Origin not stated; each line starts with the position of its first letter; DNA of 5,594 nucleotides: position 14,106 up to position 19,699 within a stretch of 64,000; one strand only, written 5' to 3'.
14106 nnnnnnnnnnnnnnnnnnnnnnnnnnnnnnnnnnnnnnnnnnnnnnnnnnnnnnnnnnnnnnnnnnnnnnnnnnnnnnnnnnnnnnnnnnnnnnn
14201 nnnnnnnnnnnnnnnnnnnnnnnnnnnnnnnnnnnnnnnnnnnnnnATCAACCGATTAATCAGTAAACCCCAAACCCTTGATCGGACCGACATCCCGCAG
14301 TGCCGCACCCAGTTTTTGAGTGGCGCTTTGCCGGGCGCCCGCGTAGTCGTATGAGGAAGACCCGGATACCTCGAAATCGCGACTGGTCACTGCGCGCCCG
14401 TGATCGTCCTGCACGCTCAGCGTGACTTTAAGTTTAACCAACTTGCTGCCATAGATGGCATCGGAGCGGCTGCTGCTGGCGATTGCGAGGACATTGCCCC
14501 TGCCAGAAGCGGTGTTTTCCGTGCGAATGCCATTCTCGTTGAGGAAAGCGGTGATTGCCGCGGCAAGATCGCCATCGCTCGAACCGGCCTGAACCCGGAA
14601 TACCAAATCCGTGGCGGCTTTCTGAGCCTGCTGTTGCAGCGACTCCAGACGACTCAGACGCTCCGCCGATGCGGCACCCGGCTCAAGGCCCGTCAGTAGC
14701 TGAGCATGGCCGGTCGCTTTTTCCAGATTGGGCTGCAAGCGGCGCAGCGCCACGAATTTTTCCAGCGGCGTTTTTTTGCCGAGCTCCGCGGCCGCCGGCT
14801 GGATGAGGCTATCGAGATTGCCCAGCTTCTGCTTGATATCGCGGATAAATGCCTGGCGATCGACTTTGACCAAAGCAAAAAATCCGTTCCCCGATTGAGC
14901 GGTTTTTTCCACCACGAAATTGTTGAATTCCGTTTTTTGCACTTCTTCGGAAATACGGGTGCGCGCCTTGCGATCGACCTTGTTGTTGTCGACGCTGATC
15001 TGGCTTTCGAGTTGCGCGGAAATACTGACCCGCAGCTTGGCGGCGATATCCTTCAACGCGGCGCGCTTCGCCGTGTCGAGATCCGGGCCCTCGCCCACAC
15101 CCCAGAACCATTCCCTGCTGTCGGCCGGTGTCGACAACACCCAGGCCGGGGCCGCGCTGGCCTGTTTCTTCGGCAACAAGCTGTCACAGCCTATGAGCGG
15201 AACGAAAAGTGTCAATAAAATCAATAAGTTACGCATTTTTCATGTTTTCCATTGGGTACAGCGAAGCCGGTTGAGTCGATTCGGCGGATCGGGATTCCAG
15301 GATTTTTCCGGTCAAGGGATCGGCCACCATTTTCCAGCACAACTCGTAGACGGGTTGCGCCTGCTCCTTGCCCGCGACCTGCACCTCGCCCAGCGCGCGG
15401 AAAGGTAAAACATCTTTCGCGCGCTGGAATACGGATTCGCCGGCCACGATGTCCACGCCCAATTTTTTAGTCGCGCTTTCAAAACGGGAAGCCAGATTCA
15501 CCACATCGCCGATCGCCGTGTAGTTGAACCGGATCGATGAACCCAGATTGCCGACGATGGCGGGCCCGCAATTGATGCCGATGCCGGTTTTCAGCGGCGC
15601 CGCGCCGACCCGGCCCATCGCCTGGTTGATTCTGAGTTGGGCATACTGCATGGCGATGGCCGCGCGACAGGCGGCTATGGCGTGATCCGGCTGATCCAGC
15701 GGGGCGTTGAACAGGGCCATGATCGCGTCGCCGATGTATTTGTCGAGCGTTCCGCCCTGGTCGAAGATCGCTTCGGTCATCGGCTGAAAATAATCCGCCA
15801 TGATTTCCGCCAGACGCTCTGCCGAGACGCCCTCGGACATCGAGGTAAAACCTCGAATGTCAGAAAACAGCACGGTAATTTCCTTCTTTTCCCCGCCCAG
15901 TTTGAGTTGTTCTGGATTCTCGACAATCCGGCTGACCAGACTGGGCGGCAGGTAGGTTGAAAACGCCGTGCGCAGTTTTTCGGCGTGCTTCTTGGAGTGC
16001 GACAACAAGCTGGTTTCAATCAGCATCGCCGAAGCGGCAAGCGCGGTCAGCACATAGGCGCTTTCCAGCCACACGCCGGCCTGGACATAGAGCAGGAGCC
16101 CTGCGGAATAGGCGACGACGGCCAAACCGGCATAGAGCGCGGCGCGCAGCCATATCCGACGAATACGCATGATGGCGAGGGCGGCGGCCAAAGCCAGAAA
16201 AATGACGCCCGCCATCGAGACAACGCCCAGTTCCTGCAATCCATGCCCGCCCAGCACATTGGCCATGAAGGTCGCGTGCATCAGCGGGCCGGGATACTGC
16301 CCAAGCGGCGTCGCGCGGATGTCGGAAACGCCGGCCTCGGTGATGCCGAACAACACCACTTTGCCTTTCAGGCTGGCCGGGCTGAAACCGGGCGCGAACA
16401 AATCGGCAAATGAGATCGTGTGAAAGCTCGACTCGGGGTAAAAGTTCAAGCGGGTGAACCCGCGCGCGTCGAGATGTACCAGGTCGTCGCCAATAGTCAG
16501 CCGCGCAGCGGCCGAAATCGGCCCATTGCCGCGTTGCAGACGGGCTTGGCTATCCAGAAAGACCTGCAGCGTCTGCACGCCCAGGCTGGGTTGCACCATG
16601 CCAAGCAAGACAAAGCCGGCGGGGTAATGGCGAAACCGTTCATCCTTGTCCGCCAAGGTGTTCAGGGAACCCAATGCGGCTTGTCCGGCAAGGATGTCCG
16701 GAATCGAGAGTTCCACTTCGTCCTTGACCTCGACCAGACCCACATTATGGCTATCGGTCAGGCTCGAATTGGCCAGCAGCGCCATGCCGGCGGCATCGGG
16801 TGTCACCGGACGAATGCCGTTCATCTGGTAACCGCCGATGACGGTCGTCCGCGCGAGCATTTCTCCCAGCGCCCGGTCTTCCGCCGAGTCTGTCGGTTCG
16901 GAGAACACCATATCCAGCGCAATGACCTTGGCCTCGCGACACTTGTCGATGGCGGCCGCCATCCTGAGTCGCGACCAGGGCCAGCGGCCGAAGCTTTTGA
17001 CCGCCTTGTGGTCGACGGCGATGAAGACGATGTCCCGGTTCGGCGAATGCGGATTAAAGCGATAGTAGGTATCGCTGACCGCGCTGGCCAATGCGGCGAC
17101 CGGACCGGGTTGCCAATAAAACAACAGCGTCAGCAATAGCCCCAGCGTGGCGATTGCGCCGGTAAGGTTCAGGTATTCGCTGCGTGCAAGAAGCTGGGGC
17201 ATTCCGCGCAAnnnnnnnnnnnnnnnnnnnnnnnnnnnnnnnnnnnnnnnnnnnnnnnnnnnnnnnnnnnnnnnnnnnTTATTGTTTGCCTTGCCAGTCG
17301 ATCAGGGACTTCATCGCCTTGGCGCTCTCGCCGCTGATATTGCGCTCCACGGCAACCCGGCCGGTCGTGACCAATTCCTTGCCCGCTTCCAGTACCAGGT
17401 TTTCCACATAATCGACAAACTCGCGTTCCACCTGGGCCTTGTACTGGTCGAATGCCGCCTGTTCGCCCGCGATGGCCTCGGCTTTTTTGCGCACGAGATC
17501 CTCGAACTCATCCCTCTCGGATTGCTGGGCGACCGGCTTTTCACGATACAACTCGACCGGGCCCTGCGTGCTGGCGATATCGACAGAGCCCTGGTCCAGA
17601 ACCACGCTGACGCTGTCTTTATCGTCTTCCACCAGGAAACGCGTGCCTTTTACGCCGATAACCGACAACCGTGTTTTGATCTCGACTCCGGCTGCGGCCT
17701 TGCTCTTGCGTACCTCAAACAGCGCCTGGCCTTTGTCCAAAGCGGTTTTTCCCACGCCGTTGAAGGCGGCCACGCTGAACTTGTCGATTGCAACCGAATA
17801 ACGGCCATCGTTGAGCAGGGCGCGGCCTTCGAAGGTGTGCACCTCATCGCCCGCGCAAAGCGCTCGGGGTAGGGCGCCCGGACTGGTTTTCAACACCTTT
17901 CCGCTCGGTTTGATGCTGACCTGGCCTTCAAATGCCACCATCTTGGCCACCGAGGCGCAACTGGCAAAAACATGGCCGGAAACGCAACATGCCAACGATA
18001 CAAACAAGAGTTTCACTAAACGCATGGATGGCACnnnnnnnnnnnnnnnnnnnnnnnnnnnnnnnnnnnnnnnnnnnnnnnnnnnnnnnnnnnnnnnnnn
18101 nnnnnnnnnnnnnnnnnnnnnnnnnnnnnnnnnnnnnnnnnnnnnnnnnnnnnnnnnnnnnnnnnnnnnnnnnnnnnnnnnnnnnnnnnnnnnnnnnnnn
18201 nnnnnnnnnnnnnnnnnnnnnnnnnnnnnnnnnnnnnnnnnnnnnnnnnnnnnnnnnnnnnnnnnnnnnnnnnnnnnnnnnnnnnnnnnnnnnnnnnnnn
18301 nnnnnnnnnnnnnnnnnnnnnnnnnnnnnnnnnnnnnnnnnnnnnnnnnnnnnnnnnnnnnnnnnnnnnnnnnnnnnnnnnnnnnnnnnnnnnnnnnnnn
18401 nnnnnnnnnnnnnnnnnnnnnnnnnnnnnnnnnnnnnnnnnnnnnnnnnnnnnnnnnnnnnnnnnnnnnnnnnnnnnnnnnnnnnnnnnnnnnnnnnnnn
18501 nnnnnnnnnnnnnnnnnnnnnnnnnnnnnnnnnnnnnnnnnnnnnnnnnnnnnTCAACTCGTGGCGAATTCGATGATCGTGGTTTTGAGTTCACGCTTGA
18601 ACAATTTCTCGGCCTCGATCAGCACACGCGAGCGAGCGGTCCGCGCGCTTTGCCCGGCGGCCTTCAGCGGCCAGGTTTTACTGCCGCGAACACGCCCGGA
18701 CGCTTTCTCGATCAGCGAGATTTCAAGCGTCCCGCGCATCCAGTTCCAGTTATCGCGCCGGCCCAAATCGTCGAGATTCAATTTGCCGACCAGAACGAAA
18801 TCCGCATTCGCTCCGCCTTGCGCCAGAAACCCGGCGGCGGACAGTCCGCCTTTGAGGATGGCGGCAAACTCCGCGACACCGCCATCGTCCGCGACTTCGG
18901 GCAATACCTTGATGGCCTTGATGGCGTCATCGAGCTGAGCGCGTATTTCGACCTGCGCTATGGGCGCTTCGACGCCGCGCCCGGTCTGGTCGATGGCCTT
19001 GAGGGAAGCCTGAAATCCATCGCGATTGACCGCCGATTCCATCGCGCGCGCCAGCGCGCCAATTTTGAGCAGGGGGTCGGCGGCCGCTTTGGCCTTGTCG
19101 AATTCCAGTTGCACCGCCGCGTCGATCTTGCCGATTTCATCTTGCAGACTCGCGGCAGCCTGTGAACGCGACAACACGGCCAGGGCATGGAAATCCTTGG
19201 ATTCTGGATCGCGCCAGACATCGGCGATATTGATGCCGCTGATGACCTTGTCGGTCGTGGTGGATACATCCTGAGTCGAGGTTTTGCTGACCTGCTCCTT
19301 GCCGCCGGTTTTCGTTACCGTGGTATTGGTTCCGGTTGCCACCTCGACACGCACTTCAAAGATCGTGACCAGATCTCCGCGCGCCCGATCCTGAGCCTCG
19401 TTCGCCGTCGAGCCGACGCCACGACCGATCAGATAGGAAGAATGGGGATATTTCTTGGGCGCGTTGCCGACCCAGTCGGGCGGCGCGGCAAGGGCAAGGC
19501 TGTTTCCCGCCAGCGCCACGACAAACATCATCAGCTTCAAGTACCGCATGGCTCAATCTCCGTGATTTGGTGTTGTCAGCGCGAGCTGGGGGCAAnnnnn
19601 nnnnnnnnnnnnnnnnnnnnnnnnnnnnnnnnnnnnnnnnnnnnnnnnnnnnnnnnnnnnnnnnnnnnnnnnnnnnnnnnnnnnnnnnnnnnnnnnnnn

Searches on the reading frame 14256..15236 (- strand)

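Call 7: search_protein_families(library=pfam, proteins=[window:14256-15236:-], max_evalue=0.1)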
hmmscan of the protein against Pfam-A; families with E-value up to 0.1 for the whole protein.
window:14256-15236:- (326 aa): 1 family
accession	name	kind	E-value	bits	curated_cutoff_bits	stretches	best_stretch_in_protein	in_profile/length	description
PF02169.21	LPP20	-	4.3e-07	30.7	25.9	1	30-126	1-97/97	LPP20 lipoprotein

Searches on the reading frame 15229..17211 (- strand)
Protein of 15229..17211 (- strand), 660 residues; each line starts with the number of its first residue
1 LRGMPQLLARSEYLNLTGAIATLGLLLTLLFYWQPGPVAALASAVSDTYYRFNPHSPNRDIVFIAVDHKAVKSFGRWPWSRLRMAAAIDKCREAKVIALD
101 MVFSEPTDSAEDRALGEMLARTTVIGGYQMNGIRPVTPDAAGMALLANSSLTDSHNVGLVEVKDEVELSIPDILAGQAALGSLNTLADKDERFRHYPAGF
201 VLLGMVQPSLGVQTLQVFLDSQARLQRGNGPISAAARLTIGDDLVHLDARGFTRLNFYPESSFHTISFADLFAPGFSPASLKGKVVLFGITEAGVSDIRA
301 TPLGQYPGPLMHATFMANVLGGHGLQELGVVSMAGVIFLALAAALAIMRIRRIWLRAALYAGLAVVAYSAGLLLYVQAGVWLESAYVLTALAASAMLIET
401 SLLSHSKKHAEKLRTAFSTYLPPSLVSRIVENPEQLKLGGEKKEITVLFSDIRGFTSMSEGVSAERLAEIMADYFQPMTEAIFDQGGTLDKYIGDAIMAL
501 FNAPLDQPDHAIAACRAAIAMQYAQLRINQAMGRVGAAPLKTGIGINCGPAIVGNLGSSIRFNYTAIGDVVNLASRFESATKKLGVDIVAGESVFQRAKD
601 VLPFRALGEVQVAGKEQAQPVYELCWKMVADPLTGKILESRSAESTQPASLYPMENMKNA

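Call 7: search_protein_families(library=pfam, proteins=[window:15229-17211:-], max_evalue=0.1)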
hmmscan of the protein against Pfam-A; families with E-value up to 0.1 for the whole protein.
window:15229-17211:- (660 aa): 2 families
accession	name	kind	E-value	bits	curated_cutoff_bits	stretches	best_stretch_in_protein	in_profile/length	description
PF05226.16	CHASE2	-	1.8e-41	142.8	26.3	1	27-326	6-229/257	CHASE2 domain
PF00211.25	Guanylate_cyc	-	1.9e-21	76.9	21.9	1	442-618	6-176/183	Adenylate and Guanylate cyclase catalytic domain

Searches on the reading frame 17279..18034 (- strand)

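Call 7: search_protein_families(library=pfam, proteins=[window:17279-18034:-], max_evalue=0.1)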
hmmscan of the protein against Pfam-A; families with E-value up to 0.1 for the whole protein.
window:17279-18034:- (251 aa): 1 family
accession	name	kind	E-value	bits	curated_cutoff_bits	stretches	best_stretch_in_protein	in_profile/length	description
PF04773.18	FecR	-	4.3e-09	37.1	24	1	92-151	36-96/97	FecR protein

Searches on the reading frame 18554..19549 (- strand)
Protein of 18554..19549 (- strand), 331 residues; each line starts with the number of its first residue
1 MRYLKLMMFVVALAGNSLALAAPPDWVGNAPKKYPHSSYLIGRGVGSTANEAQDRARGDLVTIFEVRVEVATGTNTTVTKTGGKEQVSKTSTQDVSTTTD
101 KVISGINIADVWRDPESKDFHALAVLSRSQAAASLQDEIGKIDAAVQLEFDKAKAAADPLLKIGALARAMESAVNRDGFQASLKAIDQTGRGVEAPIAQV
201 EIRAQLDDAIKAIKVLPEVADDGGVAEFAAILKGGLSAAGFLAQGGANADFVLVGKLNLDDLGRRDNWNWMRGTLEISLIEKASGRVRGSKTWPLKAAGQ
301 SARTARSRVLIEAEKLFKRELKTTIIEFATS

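Call 7: search_protein_families(library=pfam, proteins=[window:18554-19549:-], max_evalue=0.1)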
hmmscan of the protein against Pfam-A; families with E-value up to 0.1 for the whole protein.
window:18554-19549:- (331 aa): 1 family
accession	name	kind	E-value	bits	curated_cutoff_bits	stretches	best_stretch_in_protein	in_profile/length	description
PF02169.21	LPP20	-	7.8e-18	65.1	25.9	1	24-127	1-97/97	LPP20 lipoprotein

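Call 58: search_solved_structures(query=window:18554-19549:-, max_evalue=1)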
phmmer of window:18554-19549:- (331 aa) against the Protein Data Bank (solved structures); distinct sequences matched with E-value up to 1: 1.
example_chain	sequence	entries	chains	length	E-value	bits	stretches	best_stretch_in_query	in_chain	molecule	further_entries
9hi6_A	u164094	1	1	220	0.51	13.1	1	17-83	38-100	FI6-focused design_04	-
